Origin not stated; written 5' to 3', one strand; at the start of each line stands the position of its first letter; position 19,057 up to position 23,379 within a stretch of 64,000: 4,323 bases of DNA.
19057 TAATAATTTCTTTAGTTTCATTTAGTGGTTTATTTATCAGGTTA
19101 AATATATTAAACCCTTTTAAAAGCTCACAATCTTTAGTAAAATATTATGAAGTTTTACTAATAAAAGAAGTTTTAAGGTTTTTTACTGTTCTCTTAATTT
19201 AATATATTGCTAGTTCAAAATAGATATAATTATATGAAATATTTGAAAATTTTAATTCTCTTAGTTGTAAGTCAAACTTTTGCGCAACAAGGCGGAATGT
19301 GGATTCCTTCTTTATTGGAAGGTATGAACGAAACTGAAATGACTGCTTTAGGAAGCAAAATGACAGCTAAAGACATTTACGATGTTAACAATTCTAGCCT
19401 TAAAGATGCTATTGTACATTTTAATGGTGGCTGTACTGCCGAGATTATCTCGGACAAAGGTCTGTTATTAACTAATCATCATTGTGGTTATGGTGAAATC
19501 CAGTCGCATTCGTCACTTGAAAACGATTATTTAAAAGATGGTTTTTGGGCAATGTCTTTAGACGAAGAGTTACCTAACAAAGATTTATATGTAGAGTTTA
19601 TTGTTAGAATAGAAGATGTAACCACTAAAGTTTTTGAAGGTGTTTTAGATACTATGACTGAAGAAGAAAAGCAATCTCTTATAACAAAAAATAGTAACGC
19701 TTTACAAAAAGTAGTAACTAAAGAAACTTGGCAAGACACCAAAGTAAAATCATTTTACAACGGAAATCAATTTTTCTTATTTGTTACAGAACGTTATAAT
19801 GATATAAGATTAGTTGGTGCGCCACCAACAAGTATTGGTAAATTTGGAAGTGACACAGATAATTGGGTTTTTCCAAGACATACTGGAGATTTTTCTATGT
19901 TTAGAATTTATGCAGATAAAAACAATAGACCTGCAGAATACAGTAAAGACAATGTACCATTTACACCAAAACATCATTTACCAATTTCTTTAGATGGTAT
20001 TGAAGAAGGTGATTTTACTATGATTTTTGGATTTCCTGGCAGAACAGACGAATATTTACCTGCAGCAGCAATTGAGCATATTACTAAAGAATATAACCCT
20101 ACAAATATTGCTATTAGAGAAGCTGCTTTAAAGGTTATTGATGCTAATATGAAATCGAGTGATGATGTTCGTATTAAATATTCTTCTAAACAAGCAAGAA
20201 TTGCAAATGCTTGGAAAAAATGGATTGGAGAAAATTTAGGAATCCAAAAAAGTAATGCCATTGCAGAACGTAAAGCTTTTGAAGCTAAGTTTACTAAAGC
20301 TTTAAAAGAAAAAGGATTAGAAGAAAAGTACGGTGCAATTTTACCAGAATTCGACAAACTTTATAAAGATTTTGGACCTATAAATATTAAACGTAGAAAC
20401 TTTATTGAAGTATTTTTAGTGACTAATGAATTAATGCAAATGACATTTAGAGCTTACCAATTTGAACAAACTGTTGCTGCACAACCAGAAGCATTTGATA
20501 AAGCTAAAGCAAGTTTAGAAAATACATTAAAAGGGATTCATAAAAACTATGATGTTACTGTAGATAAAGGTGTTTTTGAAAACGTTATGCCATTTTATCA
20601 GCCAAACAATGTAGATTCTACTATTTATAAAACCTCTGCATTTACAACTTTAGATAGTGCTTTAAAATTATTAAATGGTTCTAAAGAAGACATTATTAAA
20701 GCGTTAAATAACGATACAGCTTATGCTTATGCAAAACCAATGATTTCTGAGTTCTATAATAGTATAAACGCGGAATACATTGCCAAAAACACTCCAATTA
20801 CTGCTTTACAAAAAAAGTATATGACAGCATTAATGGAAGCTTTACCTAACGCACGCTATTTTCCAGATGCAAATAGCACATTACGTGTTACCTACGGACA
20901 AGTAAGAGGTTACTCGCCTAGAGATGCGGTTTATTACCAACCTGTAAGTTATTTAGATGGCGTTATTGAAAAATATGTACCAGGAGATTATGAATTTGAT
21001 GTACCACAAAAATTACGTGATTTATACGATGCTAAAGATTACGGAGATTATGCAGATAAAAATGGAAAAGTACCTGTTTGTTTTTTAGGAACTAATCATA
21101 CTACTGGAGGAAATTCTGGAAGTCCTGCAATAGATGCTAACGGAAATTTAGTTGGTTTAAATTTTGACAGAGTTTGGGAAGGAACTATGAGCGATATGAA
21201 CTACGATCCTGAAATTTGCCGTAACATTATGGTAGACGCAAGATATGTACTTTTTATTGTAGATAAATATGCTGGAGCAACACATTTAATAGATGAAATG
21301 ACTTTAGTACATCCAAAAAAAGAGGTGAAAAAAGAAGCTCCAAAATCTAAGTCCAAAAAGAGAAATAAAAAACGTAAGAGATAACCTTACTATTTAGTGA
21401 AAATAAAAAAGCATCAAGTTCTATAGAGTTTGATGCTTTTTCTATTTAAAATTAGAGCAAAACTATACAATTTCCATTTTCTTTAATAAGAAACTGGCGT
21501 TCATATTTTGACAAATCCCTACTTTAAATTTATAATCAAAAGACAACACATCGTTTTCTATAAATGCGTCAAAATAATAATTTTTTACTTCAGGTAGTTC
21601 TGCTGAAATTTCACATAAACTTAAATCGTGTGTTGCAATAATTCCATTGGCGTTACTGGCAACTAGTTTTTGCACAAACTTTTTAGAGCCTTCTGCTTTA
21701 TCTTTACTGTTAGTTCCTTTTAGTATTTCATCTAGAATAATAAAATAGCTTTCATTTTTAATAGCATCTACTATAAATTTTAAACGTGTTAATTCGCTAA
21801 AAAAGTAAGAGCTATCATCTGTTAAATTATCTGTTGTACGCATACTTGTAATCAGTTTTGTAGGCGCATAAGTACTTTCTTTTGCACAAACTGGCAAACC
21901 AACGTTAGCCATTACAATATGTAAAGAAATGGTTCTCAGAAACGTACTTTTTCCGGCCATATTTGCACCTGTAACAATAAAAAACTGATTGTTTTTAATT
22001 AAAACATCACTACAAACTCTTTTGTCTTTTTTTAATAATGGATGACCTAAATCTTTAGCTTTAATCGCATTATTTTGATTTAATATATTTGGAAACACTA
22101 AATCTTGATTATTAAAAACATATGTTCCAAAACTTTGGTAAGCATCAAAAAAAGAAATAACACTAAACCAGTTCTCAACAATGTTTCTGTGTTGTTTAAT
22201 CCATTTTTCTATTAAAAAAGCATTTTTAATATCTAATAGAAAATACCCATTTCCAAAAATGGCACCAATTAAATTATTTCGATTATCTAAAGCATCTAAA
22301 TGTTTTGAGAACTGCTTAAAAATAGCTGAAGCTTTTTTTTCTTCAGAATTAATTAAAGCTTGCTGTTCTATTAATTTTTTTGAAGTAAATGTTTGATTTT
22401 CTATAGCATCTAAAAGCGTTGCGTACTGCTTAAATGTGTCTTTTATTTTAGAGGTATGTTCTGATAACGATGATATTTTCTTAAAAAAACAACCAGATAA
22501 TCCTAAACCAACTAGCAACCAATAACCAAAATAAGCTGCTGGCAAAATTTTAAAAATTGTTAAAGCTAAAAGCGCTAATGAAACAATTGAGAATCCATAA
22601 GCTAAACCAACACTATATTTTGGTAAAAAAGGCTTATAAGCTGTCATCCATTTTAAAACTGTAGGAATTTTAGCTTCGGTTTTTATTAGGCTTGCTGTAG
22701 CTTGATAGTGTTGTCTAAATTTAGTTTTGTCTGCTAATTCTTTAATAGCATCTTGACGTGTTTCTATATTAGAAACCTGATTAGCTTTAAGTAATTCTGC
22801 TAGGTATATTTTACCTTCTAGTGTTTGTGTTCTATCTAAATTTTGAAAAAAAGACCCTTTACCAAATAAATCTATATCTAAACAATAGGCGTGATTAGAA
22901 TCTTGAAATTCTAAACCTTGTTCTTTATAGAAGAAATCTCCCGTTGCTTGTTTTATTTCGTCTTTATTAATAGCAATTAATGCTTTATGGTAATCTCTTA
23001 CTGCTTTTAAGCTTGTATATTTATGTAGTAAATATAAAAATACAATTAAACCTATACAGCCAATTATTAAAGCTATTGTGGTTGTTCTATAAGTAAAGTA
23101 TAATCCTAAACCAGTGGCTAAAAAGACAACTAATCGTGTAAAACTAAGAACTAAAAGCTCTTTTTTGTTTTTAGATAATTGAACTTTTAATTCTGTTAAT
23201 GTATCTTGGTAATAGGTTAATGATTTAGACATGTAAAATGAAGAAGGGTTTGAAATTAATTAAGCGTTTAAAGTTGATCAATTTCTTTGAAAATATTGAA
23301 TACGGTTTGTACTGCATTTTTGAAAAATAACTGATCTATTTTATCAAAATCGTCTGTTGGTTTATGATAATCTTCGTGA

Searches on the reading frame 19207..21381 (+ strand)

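Call 100: search_protein_families(library=pfam, proteins=[window:19207-21381:+], max_evalue=0.00001)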
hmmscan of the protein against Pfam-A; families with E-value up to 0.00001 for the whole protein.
window:19207-21381:+ (725 aa): 1 family
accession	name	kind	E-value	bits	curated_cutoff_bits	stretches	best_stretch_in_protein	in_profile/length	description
PF10459.15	Peptidase_S46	-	2.1e-226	754.3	22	2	28-464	3-442/698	Peptidase S46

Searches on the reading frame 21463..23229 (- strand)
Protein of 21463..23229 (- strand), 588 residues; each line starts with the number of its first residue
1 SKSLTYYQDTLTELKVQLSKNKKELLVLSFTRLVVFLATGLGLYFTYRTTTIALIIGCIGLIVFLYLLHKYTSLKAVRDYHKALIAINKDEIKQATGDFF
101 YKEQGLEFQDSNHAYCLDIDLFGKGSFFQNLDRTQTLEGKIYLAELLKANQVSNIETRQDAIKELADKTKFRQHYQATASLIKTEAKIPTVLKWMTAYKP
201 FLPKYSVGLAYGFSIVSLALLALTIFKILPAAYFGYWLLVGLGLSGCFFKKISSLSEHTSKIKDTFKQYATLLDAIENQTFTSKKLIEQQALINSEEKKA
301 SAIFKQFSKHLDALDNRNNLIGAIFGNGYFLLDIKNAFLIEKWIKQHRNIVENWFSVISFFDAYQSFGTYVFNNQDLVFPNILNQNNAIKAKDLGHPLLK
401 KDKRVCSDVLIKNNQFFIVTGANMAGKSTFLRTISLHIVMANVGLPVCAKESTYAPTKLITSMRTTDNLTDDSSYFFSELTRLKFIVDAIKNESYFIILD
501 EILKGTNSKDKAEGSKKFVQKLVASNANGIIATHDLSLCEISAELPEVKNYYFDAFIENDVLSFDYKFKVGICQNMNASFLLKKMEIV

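Call 100: search_protein_families(library=pfam, proteins=[window:21463-23229:-], max_evalue=0.00001)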
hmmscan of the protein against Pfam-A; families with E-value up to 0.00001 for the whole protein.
window:21463-23229:- (588 aa): 1 family
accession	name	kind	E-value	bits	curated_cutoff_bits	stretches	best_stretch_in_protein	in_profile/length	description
PF00488.27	MutS_V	-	5.4e-27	95.4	30.2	1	418-575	2-160/188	MutS domain V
